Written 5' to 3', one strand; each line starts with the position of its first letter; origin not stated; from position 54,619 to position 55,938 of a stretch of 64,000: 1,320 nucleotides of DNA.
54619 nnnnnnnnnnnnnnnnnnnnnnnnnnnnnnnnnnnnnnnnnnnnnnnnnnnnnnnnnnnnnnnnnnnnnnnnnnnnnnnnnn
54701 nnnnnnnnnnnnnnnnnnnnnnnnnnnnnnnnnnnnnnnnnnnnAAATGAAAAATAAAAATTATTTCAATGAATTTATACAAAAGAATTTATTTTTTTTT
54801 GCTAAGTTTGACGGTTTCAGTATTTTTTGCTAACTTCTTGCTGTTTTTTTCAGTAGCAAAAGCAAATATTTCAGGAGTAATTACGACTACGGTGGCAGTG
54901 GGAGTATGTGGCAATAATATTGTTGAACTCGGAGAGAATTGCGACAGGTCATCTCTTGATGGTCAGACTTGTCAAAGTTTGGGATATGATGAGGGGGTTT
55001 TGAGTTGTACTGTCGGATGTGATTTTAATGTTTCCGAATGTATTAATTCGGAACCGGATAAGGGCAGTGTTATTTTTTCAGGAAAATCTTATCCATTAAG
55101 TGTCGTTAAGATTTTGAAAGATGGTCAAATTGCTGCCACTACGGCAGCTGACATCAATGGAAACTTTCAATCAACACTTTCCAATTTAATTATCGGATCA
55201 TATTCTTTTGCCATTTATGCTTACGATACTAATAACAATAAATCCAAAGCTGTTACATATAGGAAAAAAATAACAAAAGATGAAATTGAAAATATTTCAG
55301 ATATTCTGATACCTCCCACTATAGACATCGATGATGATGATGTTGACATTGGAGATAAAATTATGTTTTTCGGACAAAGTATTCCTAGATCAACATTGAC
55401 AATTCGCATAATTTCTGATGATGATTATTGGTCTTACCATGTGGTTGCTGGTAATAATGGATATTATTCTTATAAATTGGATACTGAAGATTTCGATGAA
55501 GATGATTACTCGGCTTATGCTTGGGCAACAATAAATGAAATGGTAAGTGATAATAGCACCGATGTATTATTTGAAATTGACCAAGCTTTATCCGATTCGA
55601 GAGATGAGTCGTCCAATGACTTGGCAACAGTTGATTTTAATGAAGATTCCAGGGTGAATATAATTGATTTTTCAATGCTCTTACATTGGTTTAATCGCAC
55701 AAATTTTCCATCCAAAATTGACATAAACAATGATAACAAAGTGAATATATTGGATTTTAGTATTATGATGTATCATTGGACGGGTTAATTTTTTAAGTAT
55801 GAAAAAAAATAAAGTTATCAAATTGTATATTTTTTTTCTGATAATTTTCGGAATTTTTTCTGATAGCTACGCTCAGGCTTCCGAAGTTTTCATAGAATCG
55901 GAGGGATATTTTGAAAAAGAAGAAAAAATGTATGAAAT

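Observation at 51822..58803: Candidate cohesin–dockerin-type cell-surface assembly system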

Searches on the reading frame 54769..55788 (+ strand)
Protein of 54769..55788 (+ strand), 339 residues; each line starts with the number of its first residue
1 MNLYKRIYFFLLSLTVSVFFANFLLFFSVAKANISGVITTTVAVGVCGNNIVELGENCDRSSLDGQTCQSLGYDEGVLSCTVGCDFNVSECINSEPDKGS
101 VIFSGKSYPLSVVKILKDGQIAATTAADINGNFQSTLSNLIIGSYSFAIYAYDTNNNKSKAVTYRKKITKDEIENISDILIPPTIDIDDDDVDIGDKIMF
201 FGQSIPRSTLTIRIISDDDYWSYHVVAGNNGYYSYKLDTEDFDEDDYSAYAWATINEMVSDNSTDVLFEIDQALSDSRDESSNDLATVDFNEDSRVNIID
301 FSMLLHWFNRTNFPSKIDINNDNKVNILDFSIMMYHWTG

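Call 3: search_protein_families(library=pfam, proteins=[window:54769-55788:+], max_evalue=1)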
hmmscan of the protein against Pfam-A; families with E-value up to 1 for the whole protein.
window:54769-55788:+ (339 aa): 7 families
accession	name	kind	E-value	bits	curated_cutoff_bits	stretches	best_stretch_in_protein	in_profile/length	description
PF00404.24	Dockerin_1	-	5.5e-08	33.3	22.9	2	262-304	11-52/57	Dockerin type I domain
PF17936.7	Big_6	-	1.7e-06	28.6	27.6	1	103-163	17-78/83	Bacterial Ig domain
PF19077.6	Big_13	-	0.0027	18.6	27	1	103-161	31-93/102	Bacterial Ig-like domain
PF25153.1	TPR_AP5Z1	-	0.073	12.9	27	1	289-332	231-273/279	AP-5 complex subunit zeta-1, TPR repeats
PF16640.11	Big_3_5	-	0.26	12.3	35.5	1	109-163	27-82/88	Bacterial Ig-like domain (group 3)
PF16734.10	Pilin_GH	-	0.5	11.2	28.9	0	130-167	22-61/114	Type IV pilin-like G and H, putative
PF18981.6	InlK_D3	-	0.61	10.7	25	1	115-163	22-70/75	Internalin K domain (D3/D4)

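Call 59: search_protein_families(library=ncbifam, proteins=[window:54769-55788:+], max_evalue=0.1)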
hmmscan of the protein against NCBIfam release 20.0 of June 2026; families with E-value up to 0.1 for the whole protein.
window:54769-55788:+ (339 aa): 5 families
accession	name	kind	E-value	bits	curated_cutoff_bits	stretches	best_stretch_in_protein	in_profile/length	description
NF033510.3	Ca_tandemer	repeat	0.0009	19.6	50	0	90-158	22-95/96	Ca2+-stabilized repeat-containing adhesin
NF040520.1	Ig_like_BLP2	equivalog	0.023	12.8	750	1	117-164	454-501/730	Ig-like repeat protein Blp2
NF040532.1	blaOXA-9_like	exception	0.029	13.6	575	1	12-89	5-85/274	OXA-9 family oxacillin-hydrolyzing class D beta-lactamase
NF053794.1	beta_CO2some_M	equivalog_domain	0.068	12.4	550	0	234-296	249-310/320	beta-carboxysome scaffolding protein CcmM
NF058592.1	GxPGS_dom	subfamily_domain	0.091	12.8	45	0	103-138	16-52/65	PGS family Ig-like domain-containing protein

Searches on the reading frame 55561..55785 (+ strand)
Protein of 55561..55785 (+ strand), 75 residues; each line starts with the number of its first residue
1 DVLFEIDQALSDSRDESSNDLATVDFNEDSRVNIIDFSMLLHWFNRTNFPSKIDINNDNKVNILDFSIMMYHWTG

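Call 56: search_protein_families(library=pfam, alignment_id=A3, max_evalue=0.001)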
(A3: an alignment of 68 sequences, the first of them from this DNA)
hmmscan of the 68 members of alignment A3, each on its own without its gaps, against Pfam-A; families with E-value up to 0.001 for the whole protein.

A. member 1, seq(75 aa): 1 family
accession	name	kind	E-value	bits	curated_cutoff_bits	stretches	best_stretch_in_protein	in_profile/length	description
PF00404.24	Dockerin_1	-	3.2e-09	37.3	22.9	1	6-40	18-52/57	Dockerin type I domain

B. families by the number of members that match (of 68 scanned): 8 families
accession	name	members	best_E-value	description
PF00404.24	Dockerin_1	62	8.1e-12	Dockerin type I domain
PF00036.39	EF-hand_1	10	5.5e-07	EF hand domain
PF13499.12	EF-hand_7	6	1.4e-05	EF-hand domain pair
PF13405.12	EF-hand_6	5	2.5e-05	EF-hand domain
PF13833.12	EF-hand_8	3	1.5e-06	EF-hand domain pair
PF01839.29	FG-GAP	3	3.4e-05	FG-GAP repeat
PF13202.12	EF-hand_5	2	1.5e-06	EF hand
PF13517.12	FG-GAP_3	2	0.00011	FG-GAP-like repeat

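Call 57: search_solved_structures(query=A3, max_evalue=0.01, show_alignments=2)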
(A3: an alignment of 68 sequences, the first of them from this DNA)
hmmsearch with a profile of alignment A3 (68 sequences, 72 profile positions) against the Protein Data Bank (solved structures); distinct sequences matched with E-value up to 0.01: 18.
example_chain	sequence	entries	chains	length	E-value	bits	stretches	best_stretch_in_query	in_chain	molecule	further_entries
1daq_A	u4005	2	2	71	1.9e-09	40.5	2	19-66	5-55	ENDOGLUCANASE SS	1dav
2mte_A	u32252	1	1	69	1.9e-09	40.5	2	20-66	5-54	Cellulose 1,4-beta-cellobiosidase (reducing end) CelS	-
2y3n_B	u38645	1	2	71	2.7e-08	36.8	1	16-47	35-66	CELLULOSOMAL FAMILY-48 PROCESSIVE GLYCOSIDE HYDROLASE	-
4fl4_A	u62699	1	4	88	4.7e-07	32.8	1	16-67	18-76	Glycoside hydrolase family 9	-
5nrm_B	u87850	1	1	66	2.4e-05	27.4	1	21-69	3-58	DocCel5: Type I dockerin repeat domain from A. cellulolyticus family 5 endoglucanase WP_01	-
2yik_A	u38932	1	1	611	2.5e-05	27.3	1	10-66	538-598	ENDOGLUCANASE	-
4cj0_A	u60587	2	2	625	2.5e-05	27.3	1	15-67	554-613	ENDOGLUCANASE D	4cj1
1clc_A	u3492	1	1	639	2.6e-05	27.2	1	15-67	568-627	ENDOGLUCANASE CELD; EC: 3.2.1.4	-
5nrk_B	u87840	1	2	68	5.8e-05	26.1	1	21-69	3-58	DocCel5: Type I dockerin repeat domain from A. cellulolyticus family 5 endoglucanase WP_01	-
2jnk_A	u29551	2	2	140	0.00027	24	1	19-65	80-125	Hyalurononglucosaminidase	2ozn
9qfa_A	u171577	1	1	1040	0.00034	23.7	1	17-67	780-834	Ruminococcus bromii Amy12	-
2vn5_B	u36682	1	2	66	0.00039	23.5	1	21-67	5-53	ENDOGLUCANASE A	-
2vn6_B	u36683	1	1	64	0.00054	23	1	21-67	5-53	ENDOGLUCANASE A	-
6kg9_A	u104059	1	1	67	0.0028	20.7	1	20-63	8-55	And cellulose-binding endoglucanase family 9 CelL ortholog dockerin domain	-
2b59_B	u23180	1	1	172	0.0052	19.9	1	6-66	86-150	Cellulosomal scaffolding protein A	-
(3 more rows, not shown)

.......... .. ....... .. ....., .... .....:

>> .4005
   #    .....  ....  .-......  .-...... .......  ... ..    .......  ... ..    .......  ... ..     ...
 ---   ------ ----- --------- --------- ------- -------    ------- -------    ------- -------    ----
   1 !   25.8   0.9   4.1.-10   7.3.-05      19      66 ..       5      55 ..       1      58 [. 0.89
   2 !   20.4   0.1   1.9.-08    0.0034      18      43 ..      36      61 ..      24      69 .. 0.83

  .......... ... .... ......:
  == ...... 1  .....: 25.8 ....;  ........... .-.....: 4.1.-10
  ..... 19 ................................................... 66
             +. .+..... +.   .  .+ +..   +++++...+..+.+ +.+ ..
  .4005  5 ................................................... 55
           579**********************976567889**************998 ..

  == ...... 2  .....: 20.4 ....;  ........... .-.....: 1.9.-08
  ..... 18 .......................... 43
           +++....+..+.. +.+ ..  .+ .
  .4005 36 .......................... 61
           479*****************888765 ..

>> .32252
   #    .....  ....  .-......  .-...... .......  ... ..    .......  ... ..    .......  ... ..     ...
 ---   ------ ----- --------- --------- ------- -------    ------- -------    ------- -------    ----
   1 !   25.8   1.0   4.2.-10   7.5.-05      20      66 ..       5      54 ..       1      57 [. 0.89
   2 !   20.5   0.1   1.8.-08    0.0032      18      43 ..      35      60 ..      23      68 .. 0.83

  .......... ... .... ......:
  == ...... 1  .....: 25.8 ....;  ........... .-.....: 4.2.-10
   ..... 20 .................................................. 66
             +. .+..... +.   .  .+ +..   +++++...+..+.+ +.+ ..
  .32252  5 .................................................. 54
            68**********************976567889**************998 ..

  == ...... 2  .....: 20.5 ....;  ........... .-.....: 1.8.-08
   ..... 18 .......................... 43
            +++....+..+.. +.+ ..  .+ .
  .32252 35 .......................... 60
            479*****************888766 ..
